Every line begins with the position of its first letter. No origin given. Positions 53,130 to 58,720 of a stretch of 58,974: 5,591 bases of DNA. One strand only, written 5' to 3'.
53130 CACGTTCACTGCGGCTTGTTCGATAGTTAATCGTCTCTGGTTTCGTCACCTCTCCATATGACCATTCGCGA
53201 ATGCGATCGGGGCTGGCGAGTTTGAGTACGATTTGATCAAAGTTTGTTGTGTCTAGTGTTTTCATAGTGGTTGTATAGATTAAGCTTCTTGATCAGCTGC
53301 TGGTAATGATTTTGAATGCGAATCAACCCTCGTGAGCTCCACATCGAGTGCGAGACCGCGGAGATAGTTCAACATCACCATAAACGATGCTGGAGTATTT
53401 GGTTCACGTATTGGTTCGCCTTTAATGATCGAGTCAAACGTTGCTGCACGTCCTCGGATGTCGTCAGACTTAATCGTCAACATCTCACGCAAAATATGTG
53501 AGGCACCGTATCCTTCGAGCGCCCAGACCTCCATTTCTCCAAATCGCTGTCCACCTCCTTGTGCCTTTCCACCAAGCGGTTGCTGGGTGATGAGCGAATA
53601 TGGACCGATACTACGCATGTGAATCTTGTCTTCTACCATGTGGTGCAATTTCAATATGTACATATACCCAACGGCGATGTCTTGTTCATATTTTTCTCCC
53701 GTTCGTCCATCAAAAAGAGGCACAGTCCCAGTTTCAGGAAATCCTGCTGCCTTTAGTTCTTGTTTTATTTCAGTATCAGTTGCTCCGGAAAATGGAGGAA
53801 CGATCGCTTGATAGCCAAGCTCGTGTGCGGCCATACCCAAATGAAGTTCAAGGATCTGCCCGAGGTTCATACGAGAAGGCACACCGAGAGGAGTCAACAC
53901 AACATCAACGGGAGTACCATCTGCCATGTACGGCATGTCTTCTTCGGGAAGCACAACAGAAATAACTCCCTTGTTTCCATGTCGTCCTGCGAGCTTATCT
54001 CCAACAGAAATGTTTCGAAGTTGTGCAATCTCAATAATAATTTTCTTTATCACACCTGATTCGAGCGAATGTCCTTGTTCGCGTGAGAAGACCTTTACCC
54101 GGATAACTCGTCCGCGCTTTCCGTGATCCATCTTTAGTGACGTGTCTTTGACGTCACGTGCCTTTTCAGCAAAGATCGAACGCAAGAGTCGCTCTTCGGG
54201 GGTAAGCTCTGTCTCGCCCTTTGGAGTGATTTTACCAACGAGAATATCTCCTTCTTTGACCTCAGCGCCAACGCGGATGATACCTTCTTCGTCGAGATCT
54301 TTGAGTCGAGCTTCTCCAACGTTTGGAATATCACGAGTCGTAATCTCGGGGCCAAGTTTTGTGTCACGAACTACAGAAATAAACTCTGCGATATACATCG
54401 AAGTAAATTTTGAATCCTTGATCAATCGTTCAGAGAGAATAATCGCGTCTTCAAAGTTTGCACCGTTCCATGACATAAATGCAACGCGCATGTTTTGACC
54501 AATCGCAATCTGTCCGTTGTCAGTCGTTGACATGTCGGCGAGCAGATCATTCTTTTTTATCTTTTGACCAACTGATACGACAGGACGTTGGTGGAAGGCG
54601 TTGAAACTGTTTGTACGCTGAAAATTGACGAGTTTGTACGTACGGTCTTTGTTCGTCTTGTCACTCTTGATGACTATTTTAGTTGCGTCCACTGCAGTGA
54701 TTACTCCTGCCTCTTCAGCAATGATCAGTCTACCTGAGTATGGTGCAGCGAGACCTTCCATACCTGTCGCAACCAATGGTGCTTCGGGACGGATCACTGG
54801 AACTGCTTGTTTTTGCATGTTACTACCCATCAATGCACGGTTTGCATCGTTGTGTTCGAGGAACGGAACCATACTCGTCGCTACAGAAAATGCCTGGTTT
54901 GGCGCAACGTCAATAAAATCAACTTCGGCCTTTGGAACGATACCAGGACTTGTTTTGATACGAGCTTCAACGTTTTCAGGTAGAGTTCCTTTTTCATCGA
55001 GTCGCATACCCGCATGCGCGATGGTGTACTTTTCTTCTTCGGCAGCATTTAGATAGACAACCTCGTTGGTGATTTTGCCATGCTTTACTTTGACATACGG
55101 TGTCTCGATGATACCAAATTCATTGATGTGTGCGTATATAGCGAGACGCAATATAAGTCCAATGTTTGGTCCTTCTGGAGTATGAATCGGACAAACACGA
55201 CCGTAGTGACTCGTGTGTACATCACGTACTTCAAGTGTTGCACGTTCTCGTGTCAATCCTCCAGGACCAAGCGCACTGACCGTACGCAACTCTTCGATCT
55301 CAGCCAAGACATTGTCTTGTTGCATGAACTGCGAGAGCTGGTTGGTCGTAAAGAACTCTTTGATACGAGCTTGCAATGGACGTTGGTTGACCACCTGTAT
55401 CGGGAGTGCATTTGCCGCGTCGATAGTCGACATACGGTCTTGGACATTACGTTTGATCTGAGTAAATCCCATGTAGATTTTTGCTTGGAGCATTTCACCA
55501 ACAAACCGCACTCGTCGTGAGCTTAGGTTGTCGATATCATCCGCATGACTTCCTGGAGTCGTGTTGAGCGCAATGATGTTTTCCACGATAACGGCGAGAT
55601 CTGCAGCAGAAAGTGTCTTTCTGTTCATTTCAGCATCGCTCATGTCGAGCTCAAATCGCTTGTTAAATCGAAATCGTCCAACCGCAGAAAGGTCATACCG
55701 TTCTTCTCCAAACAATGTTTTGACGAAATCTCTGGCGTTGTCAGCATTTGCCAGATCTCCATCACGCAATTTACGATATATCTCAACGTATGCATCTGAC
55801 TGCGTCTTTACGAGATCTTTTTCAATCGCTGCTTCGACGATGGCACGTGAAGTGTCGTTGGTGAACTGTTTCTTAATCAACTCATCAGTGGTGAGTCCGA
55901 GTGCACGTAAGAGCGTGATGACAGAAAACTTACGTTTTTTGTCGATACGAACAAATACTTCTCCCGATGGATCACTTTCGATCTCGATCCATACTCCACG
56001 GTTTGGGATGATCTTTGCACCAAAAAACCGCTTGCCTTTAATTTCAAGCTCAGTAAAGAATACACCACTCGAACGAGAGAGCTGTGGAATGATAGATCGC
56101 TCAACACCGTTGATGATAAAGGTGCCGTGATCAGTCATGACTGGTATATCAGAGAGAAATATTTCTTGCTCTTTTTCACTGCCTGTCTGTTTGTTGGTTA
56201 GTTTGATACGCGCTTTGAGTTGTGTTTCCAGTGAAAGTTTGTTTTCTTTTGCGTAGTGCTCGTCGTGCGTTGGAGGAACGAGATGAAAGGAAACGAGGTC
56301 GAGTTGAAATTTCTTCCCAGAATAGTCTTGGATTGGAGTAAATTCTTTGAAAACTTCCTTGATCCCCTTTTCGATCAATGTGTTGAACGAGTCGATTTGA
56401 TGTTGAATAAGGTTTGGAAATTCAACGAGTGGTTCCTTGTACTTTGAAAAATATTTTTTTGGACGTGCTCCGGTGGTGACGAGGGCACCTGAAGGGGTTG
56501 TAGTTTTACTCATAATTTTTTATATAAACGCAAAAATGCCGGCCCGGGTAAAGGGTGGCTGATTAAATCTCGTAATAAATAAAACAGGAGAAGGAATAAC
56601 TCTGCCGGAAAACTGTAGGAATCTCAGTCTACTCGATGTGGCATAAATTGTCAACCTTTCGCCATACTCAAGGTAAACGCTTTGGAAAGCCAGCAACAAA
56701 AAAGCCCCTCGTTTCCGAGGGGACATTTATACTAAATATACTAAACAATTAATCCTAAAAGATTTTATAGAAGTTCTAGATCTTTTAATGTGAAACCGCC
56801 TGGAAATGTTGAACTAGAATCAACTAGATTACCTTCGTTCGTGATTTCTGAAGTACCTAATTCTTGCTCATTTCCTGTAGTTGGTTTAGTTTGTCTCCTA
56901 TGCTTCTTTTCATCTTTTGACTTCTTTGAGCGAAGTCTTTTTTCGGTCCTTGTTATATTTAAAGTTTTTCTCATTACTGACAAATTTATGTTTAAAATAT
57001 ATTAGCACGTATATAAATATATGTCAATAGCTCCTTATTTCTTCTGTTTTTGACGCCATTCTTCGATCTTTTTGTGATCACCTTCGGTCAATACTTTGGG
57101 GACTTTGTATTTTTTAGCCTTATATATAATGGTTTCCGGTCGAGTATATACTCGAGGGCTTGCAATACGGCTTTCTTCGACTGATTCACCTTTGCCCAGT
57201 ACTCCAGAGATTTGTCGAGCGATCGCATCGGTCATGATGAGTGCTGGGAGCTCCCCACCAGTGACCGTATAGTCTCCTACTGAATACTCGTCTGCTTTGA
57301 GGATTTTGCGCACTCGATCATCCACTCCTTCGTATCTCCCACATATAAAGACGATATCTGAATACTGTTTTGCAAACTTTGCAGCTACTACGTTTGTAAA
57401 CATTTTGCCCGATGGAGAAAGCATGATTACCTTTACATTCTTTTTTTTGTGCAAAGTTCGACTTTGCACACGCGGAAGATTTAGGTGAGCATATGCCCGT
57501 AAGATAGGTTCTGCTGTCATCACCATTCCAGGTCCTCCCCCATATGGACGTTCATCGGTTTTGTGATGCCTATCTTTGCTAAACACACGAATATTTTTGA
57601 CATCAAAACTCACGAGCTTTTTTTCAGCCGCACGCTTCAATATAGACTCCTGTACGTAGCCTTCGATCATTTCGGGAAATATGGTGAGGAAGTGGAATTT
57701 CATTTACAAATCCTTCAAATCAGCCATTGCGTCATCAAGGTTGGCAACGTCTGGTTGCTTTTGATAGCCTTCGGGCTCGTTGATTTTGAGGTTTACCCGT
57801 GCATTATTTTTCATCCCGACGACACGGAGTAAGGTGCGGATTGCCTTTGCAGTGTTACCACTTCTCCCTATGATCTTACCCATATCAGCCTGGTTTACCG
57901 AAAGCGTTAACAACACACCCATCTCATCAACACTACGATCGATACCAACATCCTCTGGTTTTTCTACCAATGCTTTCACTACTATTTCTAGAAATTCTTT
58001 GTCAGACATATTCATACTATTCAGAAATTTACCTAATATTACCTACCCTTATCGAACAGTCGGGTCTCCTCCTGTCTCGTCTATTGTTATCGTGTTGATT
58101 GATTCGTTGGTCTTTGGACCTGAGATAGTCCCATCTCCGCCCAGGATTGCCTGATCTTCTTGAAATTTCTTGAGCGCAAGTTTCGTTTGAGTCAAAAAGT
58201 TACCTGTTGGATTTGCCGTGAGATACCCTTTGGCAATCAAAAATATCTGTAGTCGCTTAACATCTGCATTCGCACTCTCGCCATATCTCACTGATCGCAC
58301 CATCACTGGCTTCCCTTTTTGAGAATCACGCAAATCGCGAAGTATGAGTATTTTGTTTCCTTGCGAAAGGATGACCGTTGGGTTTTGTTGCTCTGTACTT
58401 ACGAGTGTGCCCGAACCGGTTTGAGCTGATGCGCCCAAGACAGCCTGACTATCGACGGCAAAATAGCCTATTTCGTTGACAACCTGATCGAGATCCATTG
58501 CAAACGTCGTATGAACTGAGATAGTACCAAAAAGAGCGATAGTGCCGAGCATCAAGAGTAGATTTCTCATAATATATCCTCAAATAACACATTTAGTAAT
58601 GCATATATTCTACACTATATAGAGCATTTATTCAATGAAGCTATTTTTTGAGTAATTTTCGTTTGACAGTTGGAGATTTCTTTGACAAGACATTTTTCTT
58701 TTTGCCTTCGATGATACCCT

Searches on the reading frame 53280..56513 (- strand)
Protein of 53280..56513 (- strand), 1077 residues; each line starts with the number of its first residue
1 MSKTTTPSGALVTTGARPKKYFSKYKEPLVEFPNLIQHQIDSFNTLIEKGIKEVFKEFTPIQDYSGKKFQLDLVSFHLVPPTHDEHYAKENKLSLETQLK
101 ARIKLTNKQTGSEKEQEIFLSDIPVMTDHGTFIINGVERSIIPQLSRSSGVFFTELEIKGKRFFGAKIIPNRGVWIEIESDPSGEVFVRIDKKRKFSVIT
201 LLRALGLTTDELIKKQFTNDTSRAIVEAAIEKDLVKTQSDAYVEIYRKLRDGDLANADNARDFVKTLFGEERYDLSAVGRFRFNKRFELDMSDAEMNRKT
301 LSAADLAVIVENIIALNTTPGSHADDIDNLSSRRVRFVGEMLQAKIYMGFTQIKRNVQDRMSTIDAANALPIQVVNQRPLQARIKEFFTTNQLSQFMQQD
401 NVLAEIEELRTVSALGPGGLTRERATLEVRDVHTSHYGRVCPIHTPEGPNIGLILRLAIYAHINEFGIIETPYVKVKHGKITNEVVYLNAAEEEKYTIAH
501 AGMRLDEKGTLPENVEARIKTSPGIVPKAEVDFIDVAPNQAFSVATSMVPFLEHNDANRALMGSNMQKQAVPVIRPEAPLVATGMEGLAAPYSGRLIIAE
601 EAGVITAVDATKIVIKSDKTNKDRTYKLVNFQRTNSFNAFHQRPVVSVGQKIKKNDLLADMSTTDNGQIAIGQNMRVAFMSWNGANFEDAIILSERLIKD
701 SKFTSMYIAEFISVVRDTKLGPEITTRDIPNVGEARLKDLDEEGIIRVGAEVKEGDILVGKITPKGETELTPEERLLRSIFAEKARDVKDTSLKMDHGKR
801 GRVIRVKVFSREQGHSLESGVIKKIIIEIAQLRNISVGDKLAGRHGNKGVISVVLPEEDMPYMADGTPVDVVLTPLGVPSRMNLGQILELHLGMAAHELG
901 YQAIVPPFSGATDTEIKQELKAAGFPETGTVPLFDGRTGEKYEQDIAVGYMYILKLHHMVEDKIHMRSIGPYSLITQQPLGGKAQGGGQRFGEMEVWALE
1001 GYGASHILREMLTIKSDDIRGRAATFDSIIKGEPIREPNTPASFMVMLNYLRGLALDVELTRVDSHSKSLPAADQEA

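Call 18: search_protein_families(library=ncbifam, proteins=[window:53280-56513:-], max_evalue=0.00001)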
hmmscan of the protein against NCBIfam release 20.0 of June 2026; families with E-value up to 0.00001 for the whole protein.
window:53280-56513:- (1077 aa): 7 families
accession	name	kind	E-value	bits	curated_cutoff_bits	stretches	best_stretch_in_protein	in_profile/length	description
NF001616.1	PRK00405.1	equivalog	0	1414.9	896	1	19-1061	3-1095/1096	DNA-directed RNA polymerase subunit beta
TIGR02013.1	rpoB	equivalog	0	1370.1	801.15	3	221-812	295-892/1238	DNA-directed RNA polymerase subunit beta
NF007172.0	PRK09603.1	equivalog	1.5e-280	934.2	5372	4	241-811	374-946/2890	DNA-directed RNA polymerase subunit beta/beta'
NF011417.0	PRK14844.1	equivalog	1.4e-275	918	4632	4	237-812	379-957/2839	DNA-directed RNA polymerase subunit beta/beta'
NF006335.0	PRK08565.1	equivalog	1.7e-117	393.5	1402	3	670-1018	712-1051/1116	DNA-directed RNA polymerase subunit B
TIGR03670.1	rpoB_arch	equivalog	2.1e-81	274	811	2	670-1018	196-535/599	DNA-directed RNA polymerase subunit B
NF007175.0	PRK09606.1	equivalog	1.9e-33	115.7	355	1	128-464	143-471/496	DNA-directed RNA polymerase subunit B''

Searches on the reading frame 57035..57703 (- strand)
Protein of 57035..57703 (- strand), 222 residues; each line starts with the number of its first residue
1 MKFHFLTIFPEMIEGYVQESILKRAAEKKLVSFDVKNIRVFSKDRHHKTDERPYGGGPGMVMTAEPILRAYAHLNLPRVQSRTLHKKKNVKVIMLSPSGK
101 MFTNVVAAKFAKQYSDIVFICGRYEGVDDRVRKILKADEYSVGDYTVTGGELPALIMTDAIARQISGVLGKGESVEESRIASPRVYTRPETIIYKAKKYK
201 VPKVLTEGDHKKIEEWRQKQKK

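Call 82: search_protein_families(library=pfam, proteins=[window:57035-57703:-], max_evalue=0.001)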
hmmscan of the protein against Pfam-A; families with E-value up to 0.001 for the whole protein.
window:57035-57703:- (222 aa): 1 family
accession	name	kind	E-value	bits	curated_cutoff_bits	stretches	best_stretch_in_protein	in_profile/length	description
PF01746.26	tRNA_m1G_MT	-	1.7e-43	149.1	27.3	1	23-221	2-186/195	tRNA (Guanine-1)-methyltransferase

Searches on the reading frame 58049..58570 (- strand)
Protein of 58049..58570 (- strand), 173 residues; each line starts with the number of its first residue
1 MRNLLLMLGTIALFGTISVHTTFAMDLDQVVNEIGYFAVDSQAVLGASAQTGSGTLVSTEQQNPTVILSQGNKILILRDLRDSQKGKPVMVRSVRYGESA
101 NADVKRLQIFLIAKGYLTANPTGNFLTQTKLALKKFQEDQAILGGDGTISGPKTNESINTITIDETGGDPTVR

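Call 82: search_protein_families(library=pfam, proteins=[window:58049-58570:-], max_evalue=0.001)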
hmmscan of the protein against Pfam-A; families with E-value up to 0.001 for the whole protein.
window:58049-58570:- (173 aa): 1 family
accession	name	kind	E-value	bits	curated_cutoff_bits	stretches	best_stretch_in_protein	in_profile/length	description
PF01471.23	PG_binding_1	-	2e-07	31.5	23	1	102-140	3-41/57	Putative peptidoglycan binding domain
